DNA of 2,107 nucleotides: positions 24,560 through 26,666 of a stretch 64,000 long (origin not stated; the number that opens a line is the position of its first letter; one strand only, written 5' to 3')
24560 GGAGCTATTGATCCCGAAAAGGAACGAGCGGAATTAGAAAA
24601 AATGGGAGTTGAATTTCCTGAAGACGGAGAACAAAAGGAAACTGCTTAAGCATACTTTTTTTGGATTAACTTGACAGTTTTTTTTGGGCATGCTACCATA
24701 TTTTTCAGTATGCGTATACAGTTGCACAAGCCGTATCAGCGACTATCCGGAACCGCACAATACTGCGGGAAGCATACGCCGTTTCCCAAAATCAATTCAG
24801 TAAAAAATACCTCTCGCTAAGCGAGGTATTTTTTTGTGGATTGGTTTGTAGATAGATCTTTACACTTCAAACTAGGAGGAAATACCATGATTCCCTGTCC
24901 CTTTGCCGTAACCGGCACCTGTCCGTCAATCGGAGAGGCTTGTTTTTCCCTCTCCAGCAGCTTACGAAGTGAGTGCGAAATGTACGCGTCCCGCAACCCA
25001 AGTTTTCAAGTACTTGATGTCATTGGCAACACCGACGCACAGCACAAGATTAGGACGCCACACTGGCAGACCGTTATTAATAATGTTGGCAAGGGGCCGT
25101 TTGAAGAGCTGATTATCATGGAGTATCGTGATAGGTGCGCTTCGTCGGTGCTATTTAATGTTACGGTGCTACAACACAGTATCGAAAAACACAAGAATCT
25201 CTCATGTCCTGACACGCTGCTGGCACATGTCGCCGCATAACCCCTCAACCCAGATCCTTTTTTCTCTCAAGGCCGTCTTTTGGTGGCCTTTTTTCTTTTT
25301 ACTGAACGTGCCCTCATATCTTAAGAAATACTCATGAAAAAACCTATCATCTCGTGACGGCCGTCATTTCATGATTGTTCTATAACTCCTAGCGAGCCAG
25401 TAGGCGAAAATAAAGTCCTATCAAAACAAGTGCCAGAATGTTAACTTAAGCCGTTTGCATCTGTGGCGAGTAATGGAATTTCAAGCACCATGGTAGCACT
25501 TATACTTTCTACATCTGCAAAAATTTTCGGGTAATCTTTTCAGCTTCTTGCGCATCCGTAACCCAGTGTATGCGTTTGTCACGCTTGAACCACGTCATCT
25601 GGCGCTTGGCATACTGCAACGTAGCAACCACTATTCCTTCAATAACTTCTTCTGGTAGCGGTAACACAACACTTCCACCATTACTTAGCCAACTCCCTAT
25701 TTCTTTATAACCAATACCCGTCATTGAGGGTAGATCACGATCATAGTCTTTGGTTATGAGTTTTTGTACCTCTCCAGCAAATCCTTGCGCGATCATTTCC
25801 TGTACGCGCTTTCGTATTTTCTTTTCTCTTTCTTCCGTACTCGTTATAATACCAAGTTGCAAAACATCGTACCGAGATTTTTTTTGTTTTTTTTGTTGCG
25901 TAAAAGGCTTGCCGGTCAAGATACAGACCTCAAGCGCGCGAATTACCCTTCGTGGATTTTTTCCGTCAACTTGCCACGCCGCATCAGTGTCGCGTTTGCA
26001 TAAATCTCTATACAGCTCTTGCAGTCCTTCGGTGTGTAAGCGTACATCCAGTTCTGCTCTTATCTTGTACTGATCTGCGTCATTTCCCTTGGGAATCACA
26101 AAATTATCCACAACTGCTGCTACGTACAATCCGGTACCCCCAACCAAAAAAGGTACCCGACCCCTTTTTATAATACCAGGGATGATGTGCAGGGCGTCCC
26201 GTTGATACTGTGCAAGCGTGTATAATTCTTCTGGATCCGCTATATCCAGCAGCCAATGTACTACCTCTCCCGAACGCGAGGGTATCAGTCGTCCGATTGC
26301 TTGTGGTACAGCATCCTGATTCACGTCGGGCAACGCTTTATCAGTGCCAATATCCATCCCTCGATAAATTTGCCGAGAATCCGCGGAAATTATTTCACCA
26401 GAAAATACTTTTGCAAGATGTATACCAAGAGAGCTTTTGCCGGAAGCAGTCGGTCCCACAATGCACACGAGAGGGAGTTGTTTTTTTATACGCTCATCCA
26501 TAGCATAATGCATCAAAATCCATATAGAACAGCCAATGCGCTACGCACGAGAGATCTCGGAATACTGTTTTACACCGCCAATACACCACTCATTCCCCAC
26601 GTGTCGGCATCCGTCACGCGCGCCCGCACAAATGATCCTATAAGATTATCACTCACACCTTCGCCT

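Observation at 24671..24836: Candidate stand-alone small RNA with consensus promoter and strong intrinsic terminator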

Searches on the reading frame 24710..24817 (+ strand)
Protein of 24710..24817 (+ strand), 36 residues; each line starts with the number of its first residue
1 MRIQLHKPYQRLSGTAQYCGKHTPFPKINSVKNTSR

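Call 71: search_protein_families(library=pfam, proteins=[window:24710-24817:+], max_evalue=10)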
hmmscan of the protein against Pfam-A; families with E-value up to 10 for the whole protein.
seq(36 aa): 0 families

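Call 72: search_protein_families(library=ncbifam, proteins=[window:24710-24817:+], max_evalue=10)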
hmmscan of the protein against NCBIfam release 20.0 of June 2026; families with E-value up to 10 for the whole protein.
seq(36 aa): 0 families

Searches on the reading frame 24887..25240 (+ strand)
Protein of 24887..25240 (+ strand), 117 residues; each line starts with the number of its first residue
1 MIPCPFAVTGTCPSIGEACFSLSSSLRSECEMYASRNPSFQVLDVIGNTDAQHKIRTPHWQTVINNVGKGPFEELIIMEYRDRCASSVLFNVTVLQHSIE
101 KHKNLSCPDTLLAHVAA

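Call 11: search_protein_families(library=pfam, proteins=[window:24887-25240:+], max_evalue=0.01)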
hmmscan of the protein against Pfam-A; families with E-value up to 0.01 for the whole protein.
window:24887-25240:+ (117 aa): 0 families

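Call 12: find_encoding_contigs(protein=window:24887-25240:+, flank=3000, max_places=10)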
Protein window:24887-25240:+ (117 aa): 24 contigs read that carry it; 5 places shown.
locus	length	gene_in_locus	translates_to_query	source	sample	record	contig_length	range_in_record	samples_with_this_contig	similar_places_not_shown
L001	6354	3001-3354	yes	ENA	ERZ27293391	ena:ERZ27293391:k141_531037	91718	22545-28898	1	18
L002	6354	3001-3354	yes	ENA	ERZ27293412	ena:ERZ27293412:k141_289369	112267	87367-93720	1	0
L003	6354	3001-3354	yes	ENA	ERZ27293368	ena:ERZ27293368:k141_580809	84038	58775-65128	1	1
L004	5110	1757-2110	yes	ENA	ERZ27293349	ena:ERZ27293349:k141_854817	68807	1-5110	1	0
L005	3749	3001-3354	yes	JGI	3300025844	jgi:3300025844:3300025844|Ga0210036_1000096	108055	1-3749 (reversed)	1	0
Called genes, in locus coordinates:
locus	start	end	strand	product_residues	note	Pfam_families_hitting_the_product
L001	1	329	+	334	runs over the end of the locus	PF00692:dUTPase, PF22769:DCD (faint), PF06042:NTP_transf_6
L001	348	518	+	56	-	PF02223:Thymidylate_kin (weak)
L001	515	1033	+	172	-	PF02223:Thymidylate_kin (weak)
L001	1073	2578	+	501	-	PF02934:GatB_N, PF02637:GatB_Yqey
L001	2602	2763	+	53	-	-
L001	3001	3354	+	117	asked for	-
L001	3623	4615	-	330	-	PF01715:IPPT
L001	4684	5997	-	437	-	PF00919:UPF0004, PF04055:Radical_SAM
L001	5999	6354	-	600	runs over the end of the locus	PF07973:tRNA_SAD, PF00587:tRNA-synt_2b, PF03129:HGTP_anticodon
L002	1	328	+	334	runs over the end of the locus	PF00692:dUTPase, PF22769:DCD (faint), PF06042:NTP_transf_6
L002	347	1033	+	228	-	PF02223:Thymidylate_kin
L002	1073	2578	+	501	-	PF02934:GatB_N, PF02637:GatB_Yqey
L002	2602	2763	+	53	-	-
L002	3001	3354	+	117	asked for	-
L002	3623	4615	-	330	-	PF01715:IPPT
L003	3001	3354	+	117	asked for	-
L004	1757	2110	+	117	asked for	-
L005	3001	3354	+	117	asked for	-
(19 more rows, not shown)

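Call 18: find_homologous_proteins(query=window:24887-25240:+, max_evalue=0.001)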
Query window:24887-25240:+ (117 aa): 1 proteins with E <= 0.001 among 2 candidates.
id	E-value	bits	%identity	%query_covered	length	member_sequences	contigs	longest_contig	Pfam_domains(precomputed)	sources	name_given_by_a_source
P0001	4.3e-74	264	100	100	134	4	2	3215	-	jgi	-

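Call 35: search_protein_representatives(protein=window:24887-25240:+)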
Query: 117 residues. Proteins with E-value up to 0.001 (for the whole library): 6; up to 1e-10: 3; up to 1e-30: 1. The best 6 are listed.
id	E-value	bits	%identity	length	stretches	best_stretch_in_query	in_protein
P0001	1.4e-74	263.6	100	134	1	1-117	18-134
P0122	2.2e-17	79.3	29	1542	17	13-50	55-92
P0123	3.8e-13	65.6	-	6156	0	-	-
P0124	6.1e-06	42.4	28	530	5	42-96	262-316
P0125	9.1e-05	38.6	26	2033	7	59-100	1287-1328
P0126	7.4e-04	35.7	23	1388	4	45-106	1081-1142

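Call 54: predict_structure(protein=window:24887-25240:+)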
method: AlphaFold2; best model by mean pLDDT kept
length: 117 residues; sequences in the alignment: 1
mean_pLDDT: 39.1   pTM: 0.33
mean pLDDT of the five models: 39.1, 37.2, 33.6, 33.1, 31.2
residues with pLDDT >= 90: 0; 70-90: 0; 50-70: 13; < 50: 104
segments of 3 or more residues with pLDDT < 50: 1-26, 39-74, 78-117
pLDDT, mean of each block of 10 residues (from residue 1): 24 40 49 50 44 40 46 46 35 37 29 27
secondary structure, 60 per line:
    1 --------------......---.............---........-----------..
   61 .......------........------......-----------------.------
elements in order: H15-20 H24-36 E40-47 H59-67 E74-81 E88-93

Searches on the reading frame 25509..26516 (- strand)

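Call 11: search_protein_families(library=pfam, proteins=[window:25509-26516:-], max_evalue=0.01)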
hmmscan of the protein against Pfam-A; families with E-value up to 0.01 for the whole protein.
window:25509-26516:- (335 aa): 3 families
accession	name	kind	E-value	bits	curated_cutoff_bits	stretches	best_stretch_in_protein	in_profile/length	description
PF01715.23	IPPT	-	5.5e-68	229.7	23.6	1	49-313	1-243/243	IPP transferase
PF01745.22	IPT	-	0.0003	20.7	20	1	17-62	4-49/233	Isopentenyl transferase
PF02224.24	Cytidylate_kin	-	0.0055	16.9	26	0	18-54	2-36/211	Cytidylate kinase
